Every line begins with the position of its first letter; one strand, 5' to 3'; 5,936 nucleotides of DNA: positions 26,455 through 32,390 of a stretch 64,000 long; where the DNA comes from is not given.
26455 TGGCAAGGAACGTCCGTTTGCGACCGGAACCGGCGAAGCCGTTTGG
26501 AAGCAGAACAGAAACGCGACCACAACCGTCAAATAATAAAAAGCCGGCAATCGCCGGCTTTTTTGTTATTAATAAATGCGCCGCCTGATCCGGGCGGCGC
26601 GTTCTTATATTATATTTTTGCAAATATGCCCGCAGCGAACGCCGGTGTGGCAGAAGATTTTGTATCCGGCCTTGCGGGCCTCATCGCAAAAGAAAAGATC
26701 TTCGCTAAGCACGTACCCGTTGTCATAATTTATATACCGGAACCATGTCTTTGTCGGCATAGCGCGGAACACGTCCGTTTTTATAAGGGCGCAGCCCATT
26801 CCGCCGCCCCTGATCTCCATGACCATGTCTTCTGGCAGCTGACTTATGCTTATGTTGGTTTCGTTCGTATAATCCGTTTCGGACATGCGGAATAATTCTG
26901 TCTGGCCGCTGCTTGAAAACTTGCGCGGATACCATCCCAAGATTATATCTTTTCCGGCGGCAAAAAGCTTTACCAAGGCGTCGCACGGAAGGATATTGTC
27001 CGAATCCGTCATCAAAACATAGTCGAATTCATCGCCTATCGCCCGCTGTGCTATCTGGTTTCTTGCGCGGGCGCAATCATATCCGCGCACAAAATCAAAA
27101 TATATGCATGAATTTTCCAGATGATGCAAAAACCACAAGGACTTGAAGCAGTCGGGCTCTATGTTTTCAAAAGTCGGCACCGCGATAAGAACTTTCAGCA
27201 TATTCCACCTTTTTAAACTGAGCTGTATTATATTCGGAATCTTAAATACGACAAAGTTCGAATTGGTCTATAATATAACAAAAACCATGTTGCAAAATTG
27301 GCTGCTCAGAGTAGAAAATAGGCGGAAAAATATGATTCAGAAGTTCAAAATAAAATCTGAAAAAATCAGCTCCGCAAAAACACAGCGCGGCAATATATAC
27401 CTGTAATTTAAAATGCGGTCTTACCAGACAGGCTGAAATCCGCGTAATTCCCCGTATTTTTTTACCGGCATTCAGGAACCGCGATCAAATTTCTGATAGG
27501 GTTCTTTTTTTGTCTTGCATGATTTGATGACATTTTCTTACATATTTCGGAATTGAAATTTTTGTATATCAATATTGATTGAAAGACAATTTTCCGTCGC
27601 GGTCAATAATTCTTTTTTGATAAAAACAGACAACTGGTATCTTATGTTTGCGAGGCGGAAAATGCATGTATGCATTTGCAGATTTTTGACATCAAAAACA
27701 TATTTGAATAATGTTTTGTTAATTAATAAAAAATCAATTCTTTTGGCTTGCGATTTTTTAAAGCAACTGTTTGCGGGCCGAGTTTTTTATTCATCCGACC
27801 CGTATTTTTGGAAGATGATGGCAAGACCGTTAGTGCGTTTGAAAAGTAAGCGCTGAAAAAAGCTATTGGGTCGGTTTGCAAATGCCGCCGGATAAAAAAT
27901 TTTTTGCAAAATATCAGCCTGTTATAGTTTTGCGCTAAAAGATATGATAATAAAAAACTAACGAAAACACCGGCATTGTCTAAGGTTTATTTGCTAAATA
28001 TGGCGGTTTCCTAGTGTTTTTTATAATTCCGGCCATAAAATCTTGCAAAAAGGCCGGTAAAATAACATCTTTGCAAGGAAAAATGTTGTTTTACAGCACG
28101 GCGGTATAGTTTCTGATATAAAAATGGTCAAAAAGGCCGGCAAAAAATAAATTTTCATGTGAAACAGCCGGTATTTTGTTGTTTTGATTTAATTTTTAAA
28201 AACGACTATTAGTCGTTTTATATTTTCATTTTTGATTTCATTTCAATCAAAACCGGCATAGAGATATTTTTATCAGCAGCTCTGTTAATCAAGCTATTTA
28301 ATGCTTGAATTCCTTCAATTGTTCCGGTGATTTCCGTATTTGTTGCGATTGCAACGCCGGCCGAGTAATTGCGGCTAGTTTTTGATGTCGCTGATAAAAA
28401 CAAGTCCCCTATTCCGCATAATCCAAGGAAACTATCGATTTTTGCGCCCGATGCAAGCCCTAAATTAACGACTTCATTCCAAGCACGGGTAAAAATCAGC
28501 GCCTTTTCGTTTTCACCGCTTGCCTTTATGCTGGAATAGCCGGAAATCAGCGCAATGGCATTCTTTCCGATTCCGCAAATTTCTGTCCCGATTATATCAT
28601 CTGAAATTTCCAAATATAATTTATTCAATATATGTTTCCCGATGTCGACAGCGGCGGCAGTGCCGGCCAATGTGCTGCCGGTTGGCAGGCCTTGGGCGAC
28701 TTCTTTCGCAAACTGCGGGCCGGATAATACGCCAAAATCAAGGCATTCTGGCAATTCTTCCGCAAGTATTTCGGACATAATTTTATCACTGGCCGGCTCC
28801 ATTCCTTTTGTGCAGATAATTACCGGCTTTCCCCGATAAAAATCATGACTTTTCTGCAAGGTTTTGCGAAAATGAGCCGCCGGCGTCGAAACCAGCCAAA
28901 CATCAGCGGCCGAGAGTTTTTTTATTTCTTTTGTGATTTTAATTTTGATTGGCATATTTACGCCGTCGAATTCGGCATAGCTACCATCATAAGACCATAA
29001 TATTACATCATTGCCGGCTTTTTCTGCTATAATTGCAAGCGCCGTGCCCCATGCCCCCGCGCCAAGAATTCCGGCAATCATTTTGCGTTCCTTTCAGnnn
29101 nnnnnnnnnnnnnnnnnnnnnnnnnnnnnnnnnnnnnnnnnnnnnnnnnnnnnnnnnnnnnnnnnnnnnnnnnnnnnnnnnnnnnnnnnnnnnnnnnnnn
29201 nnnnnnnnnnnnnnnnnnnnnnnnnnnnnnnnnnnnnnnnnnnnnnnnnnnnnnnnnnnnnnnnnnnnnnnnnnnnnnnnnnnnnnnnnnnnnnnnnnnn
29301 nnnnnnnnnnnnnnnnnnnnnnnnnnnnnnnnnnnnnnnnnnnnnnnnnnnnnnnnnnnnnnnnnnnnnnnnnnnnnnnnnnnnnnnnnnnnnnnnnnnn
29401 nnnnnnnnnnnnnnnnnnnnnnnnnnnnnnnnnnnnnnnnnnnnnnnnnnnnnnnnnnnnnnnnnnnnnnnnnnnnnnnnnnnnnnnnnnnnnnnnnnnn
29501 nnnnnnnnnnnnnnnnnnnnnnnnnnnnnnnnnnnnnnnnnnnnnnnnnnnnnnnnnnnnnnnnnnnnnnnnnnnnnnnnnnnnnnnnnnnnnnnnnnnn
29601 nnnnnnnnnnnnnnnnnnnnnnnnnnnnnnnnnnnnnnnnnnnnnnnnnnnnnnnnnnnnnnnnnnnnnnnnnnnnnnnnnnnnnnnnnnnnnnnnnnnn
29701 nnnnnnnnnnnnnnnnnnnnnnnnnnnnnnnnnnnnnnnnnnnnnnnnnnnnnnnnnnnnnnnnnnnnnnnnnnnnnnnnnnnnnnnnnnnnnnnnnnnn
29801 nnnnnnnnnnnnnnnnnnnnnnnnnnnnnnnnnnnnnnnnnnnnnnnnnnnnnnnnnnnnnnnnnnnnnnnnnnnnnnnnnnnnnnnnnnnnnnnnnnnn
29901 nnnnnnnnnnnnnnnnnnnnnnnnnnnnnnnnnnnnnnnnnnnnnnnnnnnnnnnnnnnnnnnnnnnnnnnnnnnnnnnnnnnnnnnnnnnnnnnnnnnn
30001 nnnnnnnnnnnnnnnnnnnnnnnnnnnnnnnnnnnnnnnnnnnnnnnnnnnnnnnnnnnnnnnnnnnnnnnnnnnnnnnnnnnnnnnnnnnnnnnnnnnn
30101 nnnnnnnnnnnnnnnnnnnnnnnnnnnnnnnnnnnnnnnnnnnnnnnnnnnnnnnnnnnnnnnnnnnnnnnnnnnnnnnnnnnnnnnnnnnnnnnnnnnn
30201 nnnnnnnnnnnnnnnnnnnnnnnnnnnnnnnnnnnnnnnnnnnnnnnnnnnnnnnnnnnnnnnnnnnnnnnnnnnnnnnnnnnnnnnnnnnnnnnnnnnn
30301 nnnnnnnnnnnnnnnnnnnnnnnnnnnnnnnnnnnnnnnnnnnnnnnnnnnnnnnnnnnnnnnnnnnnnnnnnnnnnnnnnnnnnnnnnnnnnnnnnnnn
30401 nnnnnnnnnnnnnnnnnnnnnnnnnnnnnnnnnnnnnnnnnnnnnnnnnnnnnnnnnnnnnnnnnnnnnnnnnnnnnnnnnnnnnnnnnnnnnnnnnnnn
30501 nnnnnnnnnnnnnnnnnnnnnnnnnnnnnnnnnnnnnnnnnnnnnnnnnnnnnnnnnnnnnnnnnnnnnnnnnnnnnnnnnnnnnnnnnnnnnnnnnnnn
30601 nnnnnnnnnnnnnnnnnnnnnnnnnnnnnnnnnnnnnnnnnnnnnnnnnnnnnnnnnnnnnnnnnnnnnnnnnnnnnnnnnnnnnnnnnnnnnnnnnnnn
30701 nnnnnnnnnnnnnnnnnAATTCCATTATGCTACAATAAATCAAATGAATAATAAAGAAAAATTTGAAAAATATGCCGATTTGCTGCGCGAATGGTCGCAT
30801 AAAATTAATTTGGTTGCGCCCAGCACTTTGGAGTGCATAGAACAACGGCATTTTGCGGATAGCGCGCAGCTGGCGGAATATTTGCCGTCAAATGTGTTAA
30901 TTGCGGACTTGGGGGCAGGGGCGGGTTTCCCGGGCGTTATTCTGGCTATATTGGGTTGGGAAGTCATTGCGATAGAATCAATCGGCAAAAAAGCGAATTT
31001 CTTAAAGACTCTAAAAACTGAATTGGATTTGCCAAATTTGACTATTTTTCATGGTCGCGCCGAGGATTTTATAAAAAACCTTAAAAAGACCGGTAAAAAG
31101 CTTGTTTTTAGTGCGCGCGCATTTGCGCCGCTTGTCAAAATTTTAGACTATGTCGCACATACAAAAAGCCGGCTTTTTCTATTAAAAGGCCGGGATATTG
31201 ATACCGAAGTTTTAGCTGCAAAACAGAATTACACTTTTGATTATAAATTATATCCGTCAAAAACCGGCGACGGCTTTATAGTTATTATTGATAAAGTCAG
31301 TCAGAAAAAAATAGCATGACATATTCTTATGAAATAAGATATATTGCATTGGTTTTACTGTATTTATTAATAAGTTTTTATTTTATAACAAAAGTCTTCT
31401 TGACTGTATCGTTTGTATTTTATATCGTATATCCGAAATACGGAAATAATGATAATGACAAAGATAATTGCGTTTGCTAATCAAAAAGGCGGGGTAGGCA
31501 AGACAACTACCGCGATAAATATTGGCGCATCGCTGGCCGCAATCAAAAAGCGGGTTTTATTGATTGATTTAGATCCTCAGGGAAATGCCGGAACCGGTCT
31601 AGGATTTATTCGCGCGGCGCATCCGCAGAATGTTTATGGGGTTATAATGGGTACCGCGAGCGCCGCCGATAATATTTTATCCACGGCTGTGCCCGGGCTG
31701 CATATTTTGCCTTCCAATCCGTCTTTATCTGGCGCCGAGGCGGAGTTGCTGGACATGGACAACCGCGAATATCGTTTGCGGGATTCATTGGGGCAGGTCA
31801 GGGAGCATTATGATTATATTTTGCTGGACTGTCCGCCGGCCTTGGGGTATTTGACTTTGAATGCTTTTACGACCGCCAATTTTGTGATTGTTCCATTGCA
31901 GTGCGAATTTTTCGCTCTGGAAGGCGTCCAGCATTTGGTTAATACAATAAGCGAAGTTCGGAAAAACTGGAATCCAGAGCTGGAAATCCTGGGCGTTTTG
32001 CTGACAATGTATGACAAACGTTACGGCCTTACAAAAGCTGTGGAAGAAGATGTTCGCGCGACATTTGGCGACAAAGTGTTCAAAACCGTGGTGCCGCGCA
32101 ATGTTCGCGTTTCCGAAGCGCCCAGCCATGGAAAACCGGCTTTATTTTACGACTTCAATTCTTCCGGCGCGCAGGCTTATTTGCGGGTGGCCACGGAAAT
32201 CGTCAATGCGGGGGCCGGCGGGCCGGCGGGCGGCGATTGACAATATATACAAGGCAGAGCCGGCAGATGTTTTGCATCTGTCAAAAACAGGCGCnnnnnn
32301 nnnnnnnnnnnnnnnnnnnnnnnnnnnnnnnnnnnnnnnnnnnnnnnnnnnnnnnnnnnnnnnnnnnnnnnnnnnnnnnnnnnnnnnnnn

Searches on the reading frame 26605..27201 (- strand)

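Call 74: search_protein_families(library=pfam, proteins=[window:26605-27201:-], max_evalue=0.001)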
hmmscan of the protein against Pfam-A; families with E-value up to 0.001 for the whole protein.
window:26605-27201:- (198 aa): 2 families
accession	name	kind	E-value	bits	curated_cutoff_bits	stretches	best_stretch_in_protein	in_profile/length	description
PF03452.20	Anp1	-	6e-05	23.1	28.8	1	43-94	121-173/263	Anp1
PF00535.33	Glycos_transf_2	-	7.1e-05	23.2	23.3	1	31-107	54-131/168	Glycosyl transferase family 2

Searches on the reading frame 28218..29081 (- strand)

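Call 74: search_protein_families(library=pfam, proteins=[window:28218-29081:-], max_evalue=0.001)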
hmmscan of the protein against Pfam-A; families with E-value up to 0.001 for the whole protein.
window:28218-29081:- (287 aa): 5 families
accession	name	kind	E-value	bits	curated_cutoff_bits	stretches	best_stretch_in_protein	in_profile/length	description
PF01210.29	NAD_Gly3P_dh_N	-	1.1e-28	100.6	23.1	1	4-141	3-153/158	NAD-dependent glycerol-3-phosphate dehydrogenase N-terminus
PF07479.19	NAD_Gly3P_dh_C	-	3e-27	96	25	1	162-279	1-125/142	NAD-dependent glycerol-3-phosphate dehydrogenase C-terminus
PF20618.3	GPD_NAD_C_bact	-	5.1e-10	40.2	27.6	1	222-278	1-63/66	Bacterial GPD, NAD-dependent C-terminal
PF03807.23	F420_oxidored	-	0.0003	21.7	21.6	1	4-91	3-92/94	NADP oxidoreductase coenzyme F420-dependent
PF02558.23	ApbA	-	0.00058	20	22.2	0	4-97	2-106/150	Ketopantoate reductase PanE/ApbA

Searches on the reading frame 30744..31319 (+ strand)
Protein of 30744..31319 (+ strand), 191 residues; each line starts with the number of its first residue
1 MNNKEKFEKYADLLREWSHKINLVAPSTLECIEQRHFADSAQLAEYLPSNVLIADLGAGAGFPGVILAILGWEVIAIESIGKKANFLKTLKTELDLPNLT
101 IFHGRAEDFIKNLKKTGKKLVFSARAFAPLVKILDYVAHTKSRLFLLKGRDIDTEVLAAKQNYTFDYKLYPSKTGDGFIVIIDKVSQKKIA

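Call 74: search_protein_families(library=pfam, proteins=[window:30744-31319:+], max_evalue=0.001)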
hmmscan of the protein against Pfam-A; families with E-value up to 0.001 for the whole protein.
window:30744-31319:+ (191 aa): 1 family
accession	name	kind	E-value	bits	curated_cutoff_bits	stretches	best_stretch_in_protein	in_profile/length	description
PF02527.21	GidB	-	3e-36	125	27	1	4-167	2-167/184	rRNA small subunit methyltransferase G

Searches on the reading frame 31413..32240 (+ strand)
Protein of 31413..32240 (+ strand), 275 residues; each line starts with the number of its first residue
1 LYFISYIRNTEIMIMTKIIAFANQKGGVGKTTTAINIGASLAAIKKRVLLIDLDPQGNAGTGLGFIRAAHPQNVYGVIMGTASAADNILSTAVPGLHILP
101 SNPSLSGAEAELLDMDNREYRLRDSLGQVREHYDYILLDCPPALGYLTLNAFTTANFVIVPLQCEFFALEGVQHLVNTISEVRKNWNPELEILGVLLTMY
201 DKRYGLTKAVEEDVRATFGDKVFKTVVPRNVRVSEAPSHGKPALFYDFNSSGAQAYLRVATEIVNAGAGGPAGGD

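Call 74: search_protein_families(library=pfam, proteins=[window:31413-32240:+], max_evalue=0.001)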
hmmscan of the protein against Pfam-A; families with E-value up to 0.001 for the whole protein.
window:31413-32240:+ (275 aa): 8 families
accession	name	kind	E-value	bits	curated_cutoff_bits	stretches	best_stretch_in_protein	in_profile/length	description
PF13614.12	AAA_31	-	3.5e-62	209.9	27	1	16-192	1-177/177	AAA domain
PF01656.29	CbiA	-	2e-28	99.3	25.4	1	19-242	1-124/125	CobQ/CobB/MinD/ParA nucleotide binding domain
PF09140.17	MipZ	-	3.7e-11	43.3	20.7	1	18-55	2-39/262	ATPase MipZ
PF06564.18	CBP_BcsQ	-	4.3e-10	40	21.3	1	17-160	2-143/234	Cellulose biosynthesis protein BcsQ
PF10609.15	ParA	-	9e-10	38.8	27.1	1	16-58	3-45/246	NUBPL iron-transfer P-loop NTPase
PF00142.24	Fer4_NifH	-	1.7e-07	31.4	25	1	24-59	7-42/271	4Fe-4S iron sulfur cluster binding proteins, NifH/frxC family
PF02374.21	ArsA_ATPase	-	1.2e-06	28.4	24.3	1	21-56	5-40/305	Anion-transporting ATPase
PF07015.17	VirC1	-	0.00028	20.7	24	1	17-54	2-39/231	VirC1 protein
